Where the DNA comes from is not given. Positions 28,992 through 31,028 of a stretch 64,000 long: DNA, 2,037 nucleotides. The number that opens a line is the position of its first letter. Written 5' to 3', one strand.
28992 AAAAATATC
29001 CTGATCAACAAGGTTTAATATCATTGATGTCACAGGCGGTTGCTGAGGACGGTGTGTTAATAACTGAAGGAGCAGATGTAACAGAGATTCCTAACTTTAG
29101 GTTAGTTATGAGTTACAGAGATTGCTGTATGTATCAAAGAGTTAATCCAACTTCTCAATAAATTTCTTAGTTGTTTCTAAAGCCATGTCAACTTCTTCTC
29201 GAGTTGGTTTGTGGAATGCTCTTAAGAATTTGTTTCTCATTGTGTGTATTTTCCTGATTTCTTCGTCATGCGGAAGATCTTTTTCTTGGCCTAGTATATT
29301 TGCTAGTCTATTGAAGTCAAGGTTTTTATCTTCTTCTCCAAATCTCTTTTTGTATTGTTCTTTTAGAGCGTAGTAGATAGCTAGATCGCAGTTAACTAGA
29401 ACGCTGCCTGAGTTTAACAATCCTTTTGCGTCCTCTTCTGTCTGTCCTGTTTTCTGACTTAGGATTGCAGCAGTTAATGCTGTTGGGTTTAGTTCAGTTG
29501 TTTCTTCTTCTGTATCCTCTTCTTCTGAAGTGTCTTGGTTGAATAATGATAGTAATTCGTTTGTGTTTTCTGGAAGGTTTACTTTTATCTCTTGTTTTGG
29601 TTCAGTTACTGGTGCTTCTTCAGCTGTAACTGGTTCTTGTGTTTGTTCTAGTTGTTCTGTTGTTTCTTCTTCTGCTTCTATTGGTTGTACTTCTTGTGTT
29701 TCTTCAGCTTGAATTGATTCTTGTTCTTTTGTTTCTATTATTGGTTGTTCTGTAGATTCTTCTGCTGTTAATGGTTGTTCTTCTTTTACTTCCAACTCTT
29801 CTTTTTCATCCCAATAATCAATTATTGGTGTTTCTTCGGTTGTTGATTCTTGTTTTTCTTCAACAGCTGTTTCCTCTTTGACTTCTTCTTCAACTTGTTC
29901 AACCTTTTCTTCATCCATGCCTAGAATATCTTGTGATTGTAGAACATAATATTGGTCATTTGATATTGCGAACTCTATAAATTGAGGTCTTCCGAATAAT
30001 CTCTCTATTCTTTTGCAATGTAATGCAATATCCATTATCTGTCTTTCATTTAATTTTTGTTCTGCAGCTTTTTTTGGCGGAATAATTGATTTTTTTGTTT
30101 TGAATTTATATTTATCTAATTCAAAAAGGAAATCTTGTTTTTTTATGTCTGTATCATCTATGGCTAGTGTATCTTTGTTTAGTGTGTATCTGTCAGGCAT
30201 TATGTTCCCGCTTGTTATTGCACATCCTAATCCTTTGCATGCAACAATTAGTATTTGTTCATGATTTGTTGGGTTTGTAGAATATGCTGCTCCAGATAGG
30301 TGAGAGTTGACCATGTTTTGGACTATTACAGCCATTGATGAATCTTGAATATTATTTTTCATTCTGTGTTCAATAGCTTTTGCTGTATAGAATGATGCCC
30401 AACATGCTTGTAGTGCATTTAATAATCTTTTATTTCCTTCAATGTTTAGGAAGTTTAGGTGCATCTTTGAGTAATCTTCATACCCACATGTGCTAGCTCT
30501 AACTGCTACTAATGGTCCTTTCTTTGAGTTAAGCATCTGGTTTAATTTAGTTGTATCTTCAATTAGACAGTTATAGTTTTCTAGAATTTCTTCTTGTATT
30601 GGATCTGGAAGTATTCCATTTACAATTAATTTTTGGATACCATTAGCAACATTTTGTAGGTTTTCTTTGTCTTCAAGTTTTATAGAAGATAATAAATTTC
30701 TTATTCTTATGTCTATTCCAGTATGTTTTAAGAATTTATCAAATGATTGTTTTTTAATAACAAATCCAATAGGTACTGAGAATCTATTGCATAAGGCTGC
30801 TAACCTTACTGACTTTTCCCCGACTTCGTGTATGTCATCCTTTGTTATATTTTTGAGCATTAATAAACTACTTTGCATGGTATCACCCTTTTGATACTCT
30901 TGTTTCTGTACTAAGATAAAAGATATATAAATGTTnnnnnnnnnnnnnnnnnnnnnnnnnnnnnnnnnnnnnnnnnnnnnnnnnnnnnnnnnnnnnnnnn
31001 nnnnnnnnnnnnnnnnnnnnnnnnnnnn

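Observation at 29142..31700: Stand-alone PEP-synthase N-domain paralog with an acidic tail, divergently paired with a HEPN-like gene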

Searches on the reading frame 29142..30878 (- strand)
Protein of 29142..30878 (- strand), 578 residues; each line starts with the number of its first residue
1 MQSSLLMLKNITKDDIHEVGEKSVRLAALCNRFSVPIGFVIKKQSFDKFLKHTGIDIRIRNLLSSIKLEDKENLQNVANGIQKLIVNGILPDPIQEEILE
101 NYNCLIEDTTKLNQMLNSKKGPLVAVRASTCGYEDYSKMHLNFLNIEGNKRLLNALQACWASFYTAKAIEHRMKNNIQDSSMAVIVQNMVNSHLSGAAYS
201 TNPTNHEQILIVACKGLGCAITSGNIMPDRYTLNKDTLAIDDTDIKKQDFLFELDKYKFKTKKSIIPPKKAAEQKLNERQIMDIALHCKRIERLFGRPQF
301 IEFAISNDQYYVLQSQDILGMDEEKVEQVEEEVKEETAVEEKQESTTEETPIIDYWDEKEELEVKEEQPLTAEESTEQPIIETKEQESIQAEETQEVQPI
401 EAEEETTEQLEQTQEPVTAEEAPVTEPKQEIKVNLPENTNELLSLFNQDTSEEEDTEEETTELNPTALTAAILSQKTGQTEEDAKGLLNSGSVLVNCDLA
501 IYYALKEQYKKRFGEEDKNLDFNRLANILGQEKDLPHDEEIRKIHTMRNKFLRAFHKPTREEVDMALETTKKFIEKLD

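Call 3: search_protein_families(library=pfam, proteins=[window:29142-30878:-], max_evalue=0.1)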
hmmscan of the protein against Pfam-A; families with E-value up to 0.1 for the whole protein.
window:29142-30878:- (578 aa): 2 families
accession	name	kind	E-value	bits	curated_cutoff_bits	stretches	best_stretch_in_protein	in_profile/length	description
PF01326.24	PPDK_N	-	2.7e-56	191.7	27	1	18-336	3-327/328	Pyruvate phosphate dikinase, AMP/ATP-binding domain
PF05168.19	HEPN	-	0.01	16.5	22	0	493-576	27-113/117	HEPN domain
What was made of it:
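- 29142..30878 (-): Gene for the 578-aa PpsA-derived paralog (PPDK_N, acidic linker, HEPN-like end domain). The stop codon is 29142-29144. Pfam PPDK_N 2.7e-56 (call 3).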

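Call 4: search_protein_families(library=ncbifam, proteins=[window:29142-30878:-], max_evalue=0.1)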
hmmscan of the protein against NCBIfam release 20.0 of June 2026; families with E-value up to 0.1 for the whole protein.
window:29142-30878:- (578 aa): 14 families
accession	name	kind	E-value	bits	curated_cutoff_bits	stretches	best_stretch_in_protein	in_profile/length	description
NF005057.0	PRK06464.1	equivalog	1.4e-55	188.7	598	1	3-337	5-354/798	phosphoenolpyruvate synthase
TIGR01418.1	PEP_synth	equivalog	1.1e-52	179.5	739.75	1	6-337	3-348/784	pyruvate, water dikinase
NF004878.0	PRK06241.1-3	subfamily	1.1e-46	159.4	945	1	3-318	3-311/891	phosphoenolpyruvate synthase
NF004877.0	PRK06241.1-2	subfamily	4.3e-45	154.3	866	1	1-319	1-313/869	phosphoenolpyruvate synthase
NF041857.1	RIF_Ptrans_rph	equivalog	2.5e-40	138.6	999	1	5-319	3-311/864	rifamycin-inactivating phosphotransferase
NF004879.0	PRK06241.1-4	equivalog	2.6e-38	131.7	976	1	1-320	1-314/868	phosphoenolpyruvate synthase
NF052631.1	prodigiosin_PigC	equivalog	2.9e-35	121.4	1300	1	12-338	9-317/883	prodigiosin ligase PigC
NF004881.0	PRK06241.2-2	equivalog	4.5e-35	121.2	883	1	5-328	5-320/898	phosphoenolpyruvate synthase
NF052632.1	undecylprod_RedH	equivalog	6.2e-32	110.4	1350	1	6-325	4-300/880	undecylprodigiosin ligase RedH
NF004883.0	PRK06241.2-4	equivalog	2.2e-24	85.7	1063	1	15-325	28-334/928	phosphoenolpyruvate synthase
NF004880.0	PRK06241.2-1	equivalog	2.3e-22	78.8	972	2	5-239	4-229/837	phosphoenolpyruvate synthase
NF000283.1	RPH_KJ151292.1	equivalog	6.1e-22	77.7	1700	1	8-319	9-314/865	rifamycin-inactivating phosphotransferase Rph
NF004882.0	PRK06241.2-3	equivalog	2e-13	49.4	850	1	143-326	124-284/827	phosphoenolpyruvate synthase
NF004531.0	PRK05878.1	equivalog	0.0016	17.1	456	1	150-203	163-222/534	pyruvate, phosphate dikinase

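Call 5: search_protein_families(library=padloc, proteins=[window:29142-30878:-], max_evalue=0.1)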
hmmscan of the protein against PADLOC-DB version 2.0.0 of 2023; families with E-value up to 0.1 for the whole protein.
window:29142-30878:- (578 aa): 0 families

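Call 6: find_homologous_proteins(query=window:29142-30878:-, max_evalue=0.00001)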
Query window:29142-30878:- (578 aa): 47 proteins with E <= 0.00001 among 8000 candidates.
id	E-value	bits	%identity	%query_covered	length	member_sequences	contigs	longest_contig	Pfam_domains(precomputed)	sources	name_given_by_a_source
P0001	0.0e+0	1260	100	100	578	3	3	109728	PF01326.25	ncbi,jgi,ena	-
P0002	1.2e-153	531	46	99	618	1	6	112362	PF01326.25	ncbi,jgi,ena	-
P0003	6.1e-93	330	46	55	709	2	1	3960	PF01326.25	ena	-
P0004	1.8e-43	167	34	55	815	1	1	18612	PF00391.30,PF02896.25,PF01326.25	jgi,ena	-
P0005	2.4e-42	163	34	58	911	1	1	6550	PF00391.30,PF02896.25,PF01326.25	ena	-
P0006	3.5e-42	163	35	53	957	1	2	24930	PF00391.30,PF02896.25,PF01326.25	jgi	-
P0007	4.8e-42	162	33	56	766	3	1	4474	PF00391.30,PF02896.25,PF01326.25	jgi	-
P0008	5.5e-42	162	32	57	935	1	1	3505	PF00391.30,PF02896.25,PF01326.25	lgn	-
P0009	2.8e-41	160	36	56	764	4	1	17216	PF00391.30,PF02896.25,PF01326.25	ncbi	-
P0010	5.9e-41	159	33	53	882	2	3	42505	PF00391.30,PF02896.25,PF01326.25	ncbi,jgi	-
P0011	2.8e-40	156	32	56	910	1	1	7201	PF00391.30,PF02896.25,PF01326.25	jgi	-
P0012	1.4e-39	154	33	54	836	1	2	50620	PF00391.30,PF02896.25,PF01326.25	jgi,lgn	jgi:pyruvate,water dikinase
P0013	1.4e-39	154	33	54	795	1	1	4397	PF00391.30,PF02896.25,PF01326.25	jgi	-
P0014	1.1e-38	151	30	66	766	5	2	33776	PF00391.30,PF02896.25,PF01326.25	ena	-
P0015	1.3e-38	151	33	53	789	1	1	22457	PF00391.30,PF02896.25,PF01326.25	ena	-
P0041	9.7e-23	99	26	60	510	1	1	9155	PF01326.25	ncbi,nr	ncbi:PEP/pyruvate-binding domain-containing protein [Candidatus Woesearchaeota archaeon]|nr:PEP/pyru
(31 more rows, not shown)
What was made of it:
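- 29142..30878 (-): The exact protein is database entry P0001 (call 6).
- Tried and rejected: The full-length query gave 47 hits dominated by PpsA (call 6).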

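Call 8: find_encoding_contigs(protein=P0002, flank=10000, max_places=4)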
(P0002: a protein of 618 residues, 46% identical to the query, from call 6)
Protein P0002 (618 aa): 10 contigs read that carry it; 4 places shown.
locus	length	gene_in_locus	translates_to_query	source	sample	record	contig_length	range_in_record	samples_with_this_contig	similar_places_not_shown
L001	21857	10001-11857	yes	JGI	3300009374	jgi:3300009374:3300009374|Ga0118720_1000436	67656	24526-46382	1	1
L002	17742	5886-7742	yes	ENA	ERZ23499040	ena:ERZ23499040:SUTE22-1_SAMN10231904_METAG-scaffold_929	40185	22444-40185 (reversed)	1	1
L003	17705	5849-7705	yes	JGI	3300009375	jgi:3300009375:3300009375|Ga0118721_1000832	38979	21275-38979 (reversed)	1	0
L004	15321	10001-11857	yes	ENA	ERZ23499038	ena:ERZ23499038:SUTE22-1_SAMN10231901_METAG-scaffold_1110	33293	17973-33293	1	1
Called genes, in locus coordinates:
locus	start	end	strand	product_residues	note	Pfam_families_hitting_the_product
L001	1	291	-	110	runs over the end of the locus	-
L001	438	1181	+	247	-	PF01015:Ribosomal_S3Ae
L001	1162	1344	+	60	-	PF12797:Fer4_2, PF00037:Fer4, PF12837:Fer4_6, PF13237:Fer4_10, PF14697:Fer4_21, PF12800:Fer4_4 (faint), PF12838:Fer4_7, PF13187:Fer4_9, +2 more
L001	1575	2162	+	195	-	PF00069:Pkinase, PF01636:APH (faint), PF01163:RIO1, PF03109:ABC1 (weak)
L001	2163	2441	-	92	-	-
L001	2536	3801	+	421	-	PF27218:MJ0043_C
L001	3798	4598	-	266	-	-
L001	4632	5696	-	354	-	-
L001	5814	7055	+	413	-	PF01136:Peptidase_U32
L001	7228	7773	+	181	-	PF12844:HTH_19, PF01381:HTH_3, PF00571:CBS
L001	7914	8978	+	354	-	PF04055:Radical_SAM, PF13353:Fer4_12 (weak), PF26257:DUF8061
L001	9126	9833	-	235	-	-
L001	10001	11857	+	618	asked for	PF01326:PPDK_N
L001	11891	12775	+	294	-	-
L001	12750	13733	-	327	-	PF01555:N6_N4_Mtase, PF09445:Methyltransf_15 (faint), PF01170:UPF0020, PF02384:N6_Mtase (faint), PF03602:Cons_hypoth95 (weak), PF13649:Methyltransf_25 (weak), PF13847:Methyltransf_31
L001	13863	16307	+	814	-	PF01326:PPDK_N, PF00391:PEP-utilizers, PF02896:PEP-utilizers_C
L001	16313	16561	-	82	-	PF04014:MazE_antitoxin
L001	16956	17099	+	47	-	-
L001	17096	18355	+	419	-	PF00753:Lactamase_B (weak), PF12706:Lactamase_B_2, PF16661:Lactamase_B_6, PF23023:Anti-Pycsar_Apyc1, PF10996:Beta-Casp, PF07521:RMMBL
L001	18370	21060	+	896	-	PF00690:Cation_ATPase_N, PF00122:E1-E2_ATPase, PF00702:Hydrolase, PF13246:Cation_ATPase, PF12710:HAD (weak), PF00689:Cation_ATPase_C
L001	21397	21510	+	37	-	-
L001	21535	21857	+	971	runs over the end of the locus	PF13620:CarboxypepD_reg (weak)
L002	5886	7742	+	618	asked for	PF01326:PPDK_N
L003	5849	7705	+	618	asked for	PF01326:PPDK_N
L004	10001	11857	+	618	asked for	PF01326:PPDK_N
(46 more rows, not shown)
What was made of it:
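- The pairing is conserved in the closest relative (call 8).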

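Call 12: find_encoding_contigs(protein=P0003, flank=10000, max_places=3)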
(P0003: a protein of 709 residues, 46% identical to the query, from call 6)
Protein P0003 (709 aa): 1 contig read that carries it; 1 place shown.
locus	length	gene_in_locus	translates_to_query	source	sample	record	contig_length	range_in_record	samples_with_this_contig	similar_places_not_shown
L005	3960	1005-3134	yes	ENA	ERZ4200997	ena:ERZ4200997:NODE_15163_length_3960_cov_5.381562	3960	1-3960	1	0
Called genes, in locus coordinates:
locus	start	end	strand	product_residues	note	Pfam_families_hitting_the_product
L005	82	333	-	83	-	PF03144:GTP_EFTU_D2 (weak)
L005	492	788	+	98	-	-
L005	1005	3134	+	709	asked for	PF01326:PPDK_N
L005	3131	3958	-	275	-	?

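Call 13: find_encoding_contigs(protein=P0041, flank=10000, max_places=3)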
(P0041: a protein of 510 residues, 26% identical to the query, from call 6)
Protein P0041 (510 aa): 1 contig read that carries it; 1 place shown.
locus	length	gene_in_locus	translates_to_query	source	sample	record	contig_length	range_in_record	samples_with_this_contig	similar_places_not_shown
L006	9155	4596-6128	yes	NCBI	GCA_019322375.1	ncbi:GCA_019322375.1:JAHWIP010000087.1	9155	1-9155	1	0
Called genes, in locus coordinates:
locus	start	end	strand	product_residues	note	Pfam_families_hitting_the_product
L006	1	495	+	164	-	PF09239:Topo-VIb_trans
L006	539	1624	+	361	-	PF04406:TP6A_N, PF20768:Topo_VI_alpha, PF21180:TOP6A-Spo11_Toprim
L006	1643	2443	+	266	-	PF02811:PHP (faint), PF13263:PHP_C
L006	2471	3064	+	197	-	-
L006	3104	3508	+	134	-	-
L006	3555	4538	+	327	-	PF00294:PfkB, PF08543:Phos_pyr_kin (weak)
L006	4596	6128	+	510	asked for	PF01326:PPDK_N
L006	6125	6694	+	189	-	-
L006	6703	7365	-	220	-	PF03412:Peptidase_C39, PF09778:Guanylate_cyc_2 (weak), PF11814:DUF3335 (faint), PF13529:Peptidase_C39_2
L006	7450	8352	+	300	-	PF01171:ATP_bind_3, PF02568:ThiI, PF03054:tRNA_Me_trans, PF06508:QueC (weak)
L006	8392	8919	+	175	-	-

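Call 25: search_protein_families(library=pfam, alignment_id=A3, max_evalue=0.01)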
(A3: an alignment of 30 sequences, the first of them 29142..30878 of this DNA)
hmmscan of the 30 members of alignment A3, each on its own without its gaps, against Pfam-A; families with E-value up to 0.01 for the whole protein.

A. member 1, window:29142-30878:- (578 aa): 1 family
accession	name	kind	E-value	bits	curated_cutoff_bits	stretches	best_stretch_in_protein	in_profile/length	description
PF01326.24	PPDK_N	-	2.7e-56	191.7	27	1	18-336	3-327/328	Pyruvate phosphate dikinase, AMP/ATP-binding domain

B. families by the number of members that match (of 30 scanned): 2 families
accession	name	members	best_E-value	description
PF01326.24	PPDK_N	28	1e-98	Pyruvate phosphate dikinase, AMP/ATP-binding domain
PF01877.22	RNA_binding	1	0.0064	RNA binding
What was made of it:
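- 29145..29420 (-): C-terminal four-helix domain, residues 487-578. This is the family-defining domain. It is HEPN-like but lacks the catalytic His (window sequence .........). 28 of 30 carry PPDK_N (call 25).
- On PEP synthase / PPDK (functional dikinase): None of the 30 family members has it (call 25).
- On Two-component dikinase ATP-grasp subunit (HpeI/CreI/PpsB type): Calls 3 and 25.
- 28 of 30 have PPDK_N and none has a swivel domain (call 25).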

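Call 58: find_related_loci(query=A5, collection=metagenome_contigs, flank=8000)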
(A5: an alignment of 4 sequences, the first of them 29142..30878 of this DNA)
Query A5 (578 aa) in metagenome_contigs; peptide patterns used: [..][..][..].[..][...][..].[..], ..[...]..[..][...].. (x = any residue, [..] = any of these).
600 stretches matched a pattern (row limit reached: there are more); 4 encode a relative of the query (tblastn E <= 1e-3); 4 distinct loci.
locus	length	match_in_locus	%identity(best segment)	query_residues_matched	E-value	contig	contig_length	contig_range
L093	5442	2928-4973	47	3-577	2e-96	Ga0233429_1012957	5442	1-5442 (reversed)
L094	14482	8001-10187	44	5-575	9e-92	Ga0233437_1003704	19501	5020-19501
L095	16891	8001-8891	26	19-321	5e-23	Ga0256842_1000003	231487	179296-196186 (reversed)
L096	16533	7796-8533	28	1-238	1e-21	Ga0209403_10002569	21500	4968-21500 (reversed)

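Call 71: search_protein_families(library=phrogs, proteins=[window:29142-30878:-, L001:11891-12775:+], max_evalue=0.01)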
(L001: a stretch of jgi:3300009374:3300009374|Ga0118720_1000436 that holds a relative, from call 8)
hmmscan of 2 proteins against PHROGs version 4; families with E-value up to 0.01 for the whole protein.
window:29142-30878:- (578 aa): 0 families

L001:11891-12775:+ (294 aa): 0 families

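Call 76: list_cluster_members(proteins=[P0001, P0002, P0174, P0181, P0177, P0178, P0192, P0189, P0197, P0187])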
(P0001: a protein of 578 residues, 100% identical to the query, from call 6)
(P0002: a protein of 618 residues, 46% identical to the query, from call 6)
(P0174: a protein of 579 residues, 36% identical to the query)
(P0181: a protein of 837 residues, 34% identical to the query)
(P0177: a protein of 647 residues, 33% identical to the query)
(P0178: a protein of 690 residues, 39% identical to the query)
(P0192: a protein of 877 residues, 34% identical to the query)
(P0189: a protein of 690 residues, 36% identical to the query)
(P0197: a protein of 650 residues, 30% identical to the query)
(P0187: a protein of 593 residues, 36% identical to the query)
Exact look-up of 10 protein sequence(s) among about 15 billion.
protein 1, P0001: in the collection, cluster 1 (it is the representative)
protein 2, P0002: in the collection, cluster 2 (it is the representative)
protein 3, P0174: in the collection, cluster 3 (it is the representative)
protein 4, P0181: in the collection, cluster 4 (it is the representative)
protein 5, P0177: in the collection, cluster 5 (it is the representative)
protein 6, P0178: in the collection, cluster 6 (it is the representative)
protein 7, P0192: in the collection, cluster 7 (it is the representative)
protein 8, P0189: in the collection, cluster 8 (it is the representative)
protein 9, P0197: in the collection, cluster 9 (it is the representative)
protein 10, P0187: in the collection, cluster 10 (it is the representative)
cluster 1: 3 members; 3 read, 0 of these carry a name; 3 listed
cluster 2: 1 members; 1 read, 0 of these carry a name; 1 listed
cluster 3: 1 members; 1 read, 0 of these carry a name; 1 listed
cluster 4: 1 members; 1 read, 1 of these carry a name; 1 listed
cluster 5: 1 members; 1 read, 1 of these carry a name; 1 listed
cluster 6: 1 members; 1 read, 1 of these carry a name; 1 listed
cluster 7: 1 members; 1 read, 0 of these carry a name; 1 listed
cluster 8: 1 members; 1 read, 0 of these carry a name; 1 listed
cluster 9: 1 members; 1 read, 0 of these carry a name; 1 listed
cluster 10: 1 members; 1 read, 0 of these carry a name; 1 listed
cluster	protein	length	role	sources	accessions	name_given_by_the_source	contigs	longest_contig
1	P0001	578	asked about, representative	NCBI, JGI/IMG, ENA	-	-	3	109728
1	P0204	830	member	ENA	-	-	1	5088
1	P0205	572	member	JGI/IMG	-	-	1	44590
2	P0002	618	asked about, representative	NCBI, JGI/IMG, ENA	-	-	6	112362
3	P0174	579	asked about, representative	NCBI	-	-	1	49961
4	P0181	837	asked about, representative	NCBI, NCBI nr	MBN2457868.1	hypothetical protein JXB31_01930 [Candidatus Woesearchaeota archaeon] | hypothetical protein [Candidatus Woesearchaeota archaeon]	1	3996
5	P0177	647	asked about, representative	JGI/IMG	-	hypothetical protein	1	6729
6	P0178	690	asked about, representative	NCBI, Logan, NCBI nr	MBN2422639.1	hypothetical protein JXB41_05400 [Candidatus Woesearchaeota archaeon] | hypothetical protein [Candidatus Woesearchaeota archaeon]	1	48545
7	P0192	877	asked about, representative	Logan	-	-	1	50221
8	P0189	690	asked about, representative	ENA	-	-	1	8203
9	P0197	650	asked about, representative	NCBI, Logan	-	-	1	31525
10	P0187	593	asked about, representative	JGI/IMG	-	-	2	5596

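Call 81: search_protein_families(library=pfam, proteins=[L001:11891-12775:+], max_evalue=0.001)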
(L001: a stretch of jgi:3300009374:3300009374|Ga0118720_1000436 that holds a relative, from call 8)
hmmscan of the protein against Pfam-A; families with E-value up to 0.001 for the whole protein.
L001:11891-12775:+ (294 aa): 0 families
